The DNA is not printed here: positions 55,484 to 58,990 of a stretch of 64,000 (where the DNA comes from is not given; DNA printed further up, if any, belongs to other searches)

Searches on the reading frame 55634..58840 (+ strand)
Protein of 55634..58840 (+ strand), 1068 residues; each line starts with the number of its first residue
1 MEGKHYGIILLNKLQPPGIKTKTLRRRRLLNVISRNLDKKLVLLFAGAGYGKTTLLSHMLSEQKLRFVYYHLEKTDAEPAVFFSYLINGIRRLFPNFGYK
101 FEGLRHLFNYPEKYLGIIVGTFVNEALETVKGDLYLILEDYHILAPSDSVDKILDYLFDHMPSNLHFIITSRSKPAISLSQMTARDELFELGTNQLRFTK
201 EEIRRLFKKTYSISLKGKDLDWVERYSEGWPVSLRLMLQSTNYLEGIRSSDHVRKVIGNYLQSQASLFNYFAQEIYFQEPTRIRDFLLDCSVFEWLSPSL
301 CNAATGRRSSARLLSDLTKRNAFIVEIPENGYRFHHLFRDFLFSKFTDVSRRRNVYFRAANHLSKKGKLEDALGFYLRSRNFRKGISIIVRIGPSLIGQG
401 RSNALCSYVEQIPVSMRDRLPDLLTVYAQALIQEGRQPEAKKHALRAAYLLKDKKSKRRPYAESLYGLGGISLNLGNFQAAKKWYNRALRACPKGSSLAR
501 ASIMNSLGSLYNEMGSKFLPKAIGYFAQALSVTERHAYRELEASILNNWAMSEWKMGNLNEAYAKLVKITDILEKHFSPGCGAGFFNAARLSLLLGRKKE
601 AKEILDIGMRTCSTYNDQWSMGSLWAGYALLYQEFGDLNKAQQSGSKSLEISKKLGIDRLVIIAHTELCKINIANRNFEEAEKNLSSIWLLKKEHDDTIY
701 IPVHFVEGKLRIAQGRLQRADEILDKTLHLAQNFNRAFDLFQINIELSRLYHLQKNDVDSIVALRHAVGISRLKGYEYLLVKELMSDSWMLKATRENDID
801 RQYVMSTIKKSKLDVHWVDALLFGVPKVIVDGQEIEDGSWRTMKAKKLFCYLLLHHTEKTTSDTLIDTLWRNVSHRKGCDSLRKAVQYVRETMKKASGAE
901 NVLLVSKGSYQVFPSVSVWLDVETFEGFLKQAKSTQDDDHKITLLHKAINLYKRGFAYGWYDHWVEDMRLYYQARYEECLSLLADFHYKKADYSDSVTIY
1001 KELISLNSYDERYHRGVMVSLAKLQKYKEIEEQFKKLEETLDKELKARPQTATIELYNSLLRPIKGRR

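Call 7: search_protein_families(library=pfam, proteins=[window:55634-58840:+], max_evalue=1)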
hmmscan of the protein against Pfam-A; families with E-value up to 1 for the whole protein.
window:55634-58840:+ (1068 aa): 16 families
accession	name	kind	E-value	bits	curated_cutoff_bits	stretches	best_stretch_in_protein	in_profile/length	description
PF17874.7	TPR_MalT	-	1.3e-19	71.1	45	3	425-606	5-185/336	MalT-like TPR region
PF13424.12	TPR_12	-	2.1e-17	63.5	30.1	3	462-532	3-74/77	Tetratricopeptide repeat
PF07719.23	TPR_2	-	2e-14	52.9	27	1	462-494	1-33/34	Tetratricopeptide repeat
PF03704.23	BTAD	-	1.4e-09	38.9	22.1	1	920-1061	1-146/146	Bacterial transcriptional activator domain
PF13181.12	TPR_8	-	4.3e-08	33.1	25.7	1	462-494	1-33/34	Tetratricopeptide repeat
PF14559.12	TPR_19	-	1.1e-07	32.5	25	0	673-736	2-60/68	Tetratricopeptide repeat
PF13428.12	TPR_14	-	1.2e-07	32.1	23.5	1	464-494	3-33/44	Tetratricopeptide repeat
PF13432.12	TPR_16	-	6.8e-05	23.7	32.7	1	452-495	27-64/65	Tetratricopeptide repeat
PF00515.34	TPR_1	-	0.0011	19.1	27.8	1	462-493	1-32/34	Tetratricopeptide repeat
PF13176.12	TPR_7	-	0.0055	17.2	27.9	0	980-1006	2-28/36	Tetratricopeptide repeat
PF13245.12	AAA_19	-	0.017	15.7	25.1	1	33-61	5-33/134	AAA domain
PF24883.2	NPHP3_N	-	0.028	15.1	24.8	1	29-172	12-164/164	Nephrocystin 3, N-terminal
PF13374.12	TPR_10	-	0.028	14.9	27.5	0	462-490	2-30/42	Tetratricopeptide repeat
PF00486.34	Trans_reg_C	-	0.041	14.4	26.2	1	842-903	7-68/77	Transcriptional regulatory protein, C terminal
PF13401.12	AAA_22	-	0.051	14.3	27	1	38-90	4-58/130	AAA domain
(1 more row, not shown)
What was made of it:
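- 55634..58840 (+): Regulator, 1068 aa: MalT-type STAND P-loop ATPase, then WHD, then TPR sensor, then a C-terminal OmpR-type winged helix plus BTAD (a SARP domain). Pfam TPR_MalT 1.3e-19, BTAD 1.4e-9, Trans_reg_C 0.041 (call 7).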

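Call 8: search_protein_families(library=ncbifam, proteins=[window:55634-58840:+], max_evalue=1)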
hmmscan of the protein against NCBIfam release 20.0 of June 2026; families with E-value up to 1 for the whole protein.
window:55634-58840:+ (1068 aa): 11 families
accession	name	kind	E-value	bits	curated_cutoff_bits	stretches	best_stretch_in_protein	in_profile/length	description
NF003420.0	PRK04841.1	equivalog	7.1e-67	226.2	537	1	12-775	5-765/903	HTH-type transcriptional regulator MalT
NF052415.1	T3SS_chap_SctY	equivalog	2.3e-06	28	70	0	671-728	49-104/106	type III secretion apparatus assembly chaperone SctY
NF053617.1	SARPRegAfsRStmc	equivalog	3.8e-06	25.1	1430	1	829-954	40-159/986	SARP-family global regulator AfsR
NF041717.1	HaaA_phane_TPR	equivalog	2.6e-05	22.6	1125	1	458-564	748-853/882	cyclophane-containing RiPP biosynthesis TPR protein HaaT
TIGR02552.1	LcrH_SycD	equivalog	8.8e-05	22.2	104.8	1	987-1034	28-75/136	SycD/LcrH family type III secretion system chaperone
TIGR02917.1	PEP_TPR_lipo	equivalog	0.00016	19.7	312.2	2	657-748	154-239/899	XrtA/PEP-CTERM system TPR-repeat protein PrsT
NF052312.1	T9SS_PorW_SprE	equivalog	0.00046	19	250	1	422-536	249-361/716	type IX secretion system periplasmic lipoprotein PorW/SprE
NF041231.1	BagI_FevR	exception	0.00094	18.6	500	1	842-1053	12-225/315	AfsR/SARP family transcriptional regulator BagI/FevR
NF053720.1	NsdA_fam_reg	subfamily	0.041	13.4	75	0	522-563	220-261/432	NsdA family TPR-like regulatory protein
TIGR03819.1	heli_sec_ATPase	hypoth_equivalog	0.14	11.3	373.15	1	29-63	167-202/340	TadA family conjugal transfer-associated ATPase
NF047507.1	TPR_BatC_Lepto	exception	0.29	10.6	175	0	433-495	70-129/214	TPR repeat-containing protein BatC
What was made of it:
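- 55634..58840 (+): NCBIfam MalT 7e-67 over residues 12-775, below the equivalog cutoff (call 8).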

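Call 62: find_related_loci(query=A4, collection=metagenome_contigs, flank=7000)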
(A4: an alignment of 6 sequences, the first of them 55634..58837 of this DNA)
Query A4 (1068 aa) in metagenome_contigs; peptide patterns used: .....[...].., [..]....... (x = any residue, [..] = any of these).
93 stretches matched a pattern; 25 encode a relative of the query (tblastn E <= 1e-3); 25 distinct loci.
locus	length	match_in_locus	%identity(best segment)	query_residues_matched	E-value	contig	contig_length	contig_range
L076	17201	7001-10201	56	1-1066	0e+0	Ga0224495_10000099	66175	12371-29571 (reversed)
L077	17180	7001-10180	55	2-1060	0e+0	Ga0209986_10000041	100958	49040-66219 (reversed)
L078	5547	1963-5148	55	1-1061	0e+0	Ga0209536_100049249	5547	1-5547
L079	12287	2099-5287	53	1-1061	0e+0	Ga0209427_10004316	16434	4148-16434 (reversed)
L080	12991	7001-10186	53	1-1061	0e+0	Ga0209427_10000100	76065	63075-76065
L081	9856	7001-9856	59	1-951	0e+0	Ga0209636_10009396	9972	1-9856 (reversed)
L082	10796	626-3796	51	7-1061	0e+0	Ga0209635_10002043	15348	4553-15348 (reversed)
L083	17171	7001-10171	51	7-1061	0e+0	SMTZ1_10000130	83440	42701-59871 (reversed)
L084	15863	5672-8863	50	1-1062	0e+0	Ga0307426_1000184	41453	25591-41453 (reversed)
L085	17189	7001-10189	50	1-1061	0e+0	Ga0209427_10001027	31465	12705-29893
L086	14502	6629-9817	50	1-1062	0e+0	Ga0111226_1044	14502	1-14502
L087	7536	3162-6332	49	7-1061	0e+0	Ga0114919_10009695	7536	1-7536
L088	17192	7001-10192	50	1-1062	0e+0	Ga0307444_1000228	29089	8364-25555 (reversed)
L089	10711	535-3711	49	1-1062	0e+0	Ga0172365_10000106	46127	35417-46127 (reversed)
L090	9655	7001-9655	52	1-885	0e+0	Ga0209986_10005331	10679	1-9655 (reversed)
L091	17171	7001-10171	44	8-1062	0e+0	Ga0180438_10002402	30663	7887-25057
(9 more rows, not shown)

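Call 76: search_solved_structures(query=A4, max_evalue=0.01)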
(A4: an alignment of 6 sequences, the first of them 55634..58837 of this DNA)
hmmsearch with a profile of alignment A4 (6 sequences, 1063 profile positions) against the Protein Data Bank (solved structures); distinct sequences matched with E-value up to 0.01: 54.
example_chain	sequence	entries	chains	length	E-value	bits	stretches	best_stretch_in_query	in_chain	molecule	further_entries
8bob_C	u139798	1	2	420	9e-42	146.2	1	9-347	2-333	HTH-type transcriptional regulator MalT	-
9qhb_A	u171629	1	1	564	1.2e-38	135.9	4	444-531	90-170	Engineered tetratricopeptide repeat protein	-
8bu0_A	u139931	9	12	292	6.5e-24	87.1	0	461-497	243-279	Consensus tetratricopeptide repeat protein | Crystal structure of an 8-repeat consensus TPR superhelix with Zinc. | Monomer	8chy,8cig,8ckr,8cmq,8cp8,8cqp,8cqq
9qhc_A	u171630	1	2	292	5.7e-22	80.7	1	461-530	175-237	Engineered tetratricopeptide repeat protein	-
7obi_A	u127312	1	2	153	2.8e-15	58.5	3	460-532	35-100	CTPR-rv4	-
8ch0_A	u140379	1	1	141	5.1e-13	51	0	461-497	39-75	Consensus tetratricopeptide repeat protein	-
2fo7_A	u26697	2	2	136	7.4e-13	50.5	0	461-497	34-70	SYNTHETIC CONSENSUS TPR PROTEIN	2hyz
9gzg_A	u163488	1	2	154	3e-11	45.2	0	461-533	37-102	Engineered CTPR protein with glutamic acids for conductivity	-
1na0_A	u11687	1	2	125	2e-09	39.1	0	460-497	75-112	designed protein CTPR3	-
2wqh_A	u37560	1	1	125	2.2e-09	39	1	460-497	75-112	CTPR3Y3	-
6eou_A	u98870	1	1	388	1.5e-07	32.9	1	356-528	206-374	UDP-N-acetylglucosamine--peptide N-acetylglucosaminyltransferase 110 kDa subunit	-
6v8e_A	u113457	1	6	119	1.6e-07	32.8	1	445-497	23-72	Designed protein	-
5a7d_B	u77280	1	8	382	2.1e-07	32.5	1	429-534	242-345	PINS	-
6vfj_B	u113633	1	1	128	2.2e-07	32.4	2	448-497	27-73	I53_dn5B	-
2avp_A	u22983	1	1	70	3.8e-07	31.6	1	461-497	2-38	synthetic consensus TPR protein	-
8k60_I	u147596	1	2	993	1.3e-06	29.8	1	846-1054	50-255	Regulatory protein AfsR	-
8jke_I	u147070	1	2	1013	1.4e-06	29.7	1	846-1054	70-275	Regulatory protein AfsR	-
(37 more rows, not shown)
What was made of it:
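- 55634..58840 (+): Profile vs PDB: residues 9-347 match MalT 8bob at 9e-42, and 846-1054 match the AfsR SARP domain 8k60 at 1.3e-6 (call 76).
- On SARP-family transcription activator: The profile aligns residues 846-1054 to AfsR residues 50-255 at E 1.3e-6 (call 76). The ATPase is N-terminal (calls 7, 76).
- On MalT (LAL) regulators: PDB 8bob 9e-42 (calls 7, 8, 76).
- Regulator: MalT and AfsR-SARP matches (calls 7, 8, 76). A MalT-like sensor upstream is typical of catabolic regulons (calls 8, 76).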

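Call 77: search_protein_families(library=pfam, proteins=[L091:10300-12057:+, L080:10311-11993:+, L085:12028-13782:+, L089:3821-4789:+], max_evalue=0.1)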
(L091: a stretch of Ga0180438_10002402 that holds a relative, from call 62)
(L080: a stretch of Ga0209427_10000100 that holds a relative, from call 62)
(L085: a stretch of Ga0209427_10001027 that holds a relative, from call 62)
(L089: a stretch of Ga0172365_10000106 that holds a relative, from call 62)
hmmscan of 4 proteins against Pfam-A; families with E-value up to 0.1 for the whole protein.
L091:10300-12057:+ (585 aa): 7 families
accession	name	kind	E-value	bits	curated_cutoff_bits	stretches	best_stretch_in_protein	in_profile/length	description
PF18962.6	Por_Secre_tail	-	2.5e-10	41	27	1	508-583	3-75/75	Secretion system C-terminal sorting domain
PF02012.26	BNR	-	0.00019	21.4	27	0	408-417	2-11/12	BNR/Asp-box repeat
PF13088.12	BNR_2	-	0.00035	20.5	31.4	0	157-278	143-252/277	BNR repeat-like domain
PF15902.12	Sortilin-Vps10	-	0.00042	19.7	33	1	184-276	29-111/446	Sortilin, neurotensin receptor 3,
PF13860.13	FlgD_ig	-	0.0008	19.8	27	1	516-574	13-77/79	FlgD Ig-like domain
PF12667.13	NigD_N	-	0.052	14.1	24.3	0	260-297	10-47/67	NigD-like N-terminal OB domain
PF21471.3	Reelin_subrepeat-B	-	0.063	13.5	27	0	247-279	45-77/127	Reelin subrepeat B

L080:10311-11993:+ (560 aa): 5 families
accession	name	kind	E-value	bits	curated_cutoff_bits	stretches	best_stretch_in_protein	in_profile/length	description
PF18962.6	Por_Secre_tail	-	9.2e-12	45.5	27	1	481-558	1-75/75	Secretion system C-terminal sorting domain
PF02012.26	BNR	-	8.1e-06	25.5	27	0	226-236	2-12/12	BNR/Asp-box repeat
PF13088.12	BNR_2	-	0.0003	20.7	31.4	0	155-248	134-211/277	BNR repeat-like domain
PF13860.13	FlgD_ig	-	0.0099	16.3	27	1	491-547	13-75/79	FlgD Ig-like domain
PF15902.12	Sortilin-Vps10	-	0.015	14.6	33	1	141-236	31-111/446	Sortilin, neurotensin receptor 3,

L085:12028-13782:+ (584 aa): 3 families
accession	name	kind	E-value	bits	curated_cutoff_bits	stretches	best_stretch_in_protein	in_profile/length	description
PF18962.6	Por_Secre_tail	-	4.4e-08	33.7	27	1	505-580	1-73/75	Secretion system C-terminal sorting domain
PF02012.26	BNR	-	0.0011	19.1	27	0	407-415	2-10/12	BNR/Asp-box repeat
PF13860.13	FlgD_ig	-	0.0018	18.6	27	1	526-573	25-77/79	FlgD Ig-like domain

L089:3821-4789:+ (322 aa): 2 families
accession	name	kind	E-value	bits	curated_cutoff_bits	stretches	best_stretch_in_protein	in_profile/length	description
PF02012.26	BNR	-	0.012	15.9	27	0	158-167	2-11/12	BNR/Asp-box repeat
PF20958.2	GxGYxYP_N_3rd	-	0.033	14.7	24.4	1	206-260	28-86/91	GxGYxYP third domain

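Call 89: search_protein_families(library=padloc, proteins=[window:55634-58837:+], max_evalue=0.01)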
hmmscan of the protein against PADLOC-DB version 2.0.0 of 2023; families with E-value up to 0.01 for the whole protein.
window:55634-58837:+ (1068 aa): 4 families
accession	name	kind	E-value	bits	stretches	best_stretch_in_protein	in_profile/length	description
PDLC01169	TPR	-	1.3e-05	22.8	0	626-699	113-185/252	TPR repeats containing protein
PDLC01171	TPR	-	3.2e-05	21.1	0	815-921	377-474/504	TPR repeats containing protein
PDLC01092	C3a198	-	0.0026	14.7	0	435-492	209-265/523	TPR protein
PDLC04140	mad8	-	0.0039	14.7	0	40-61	28-49/314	mads_8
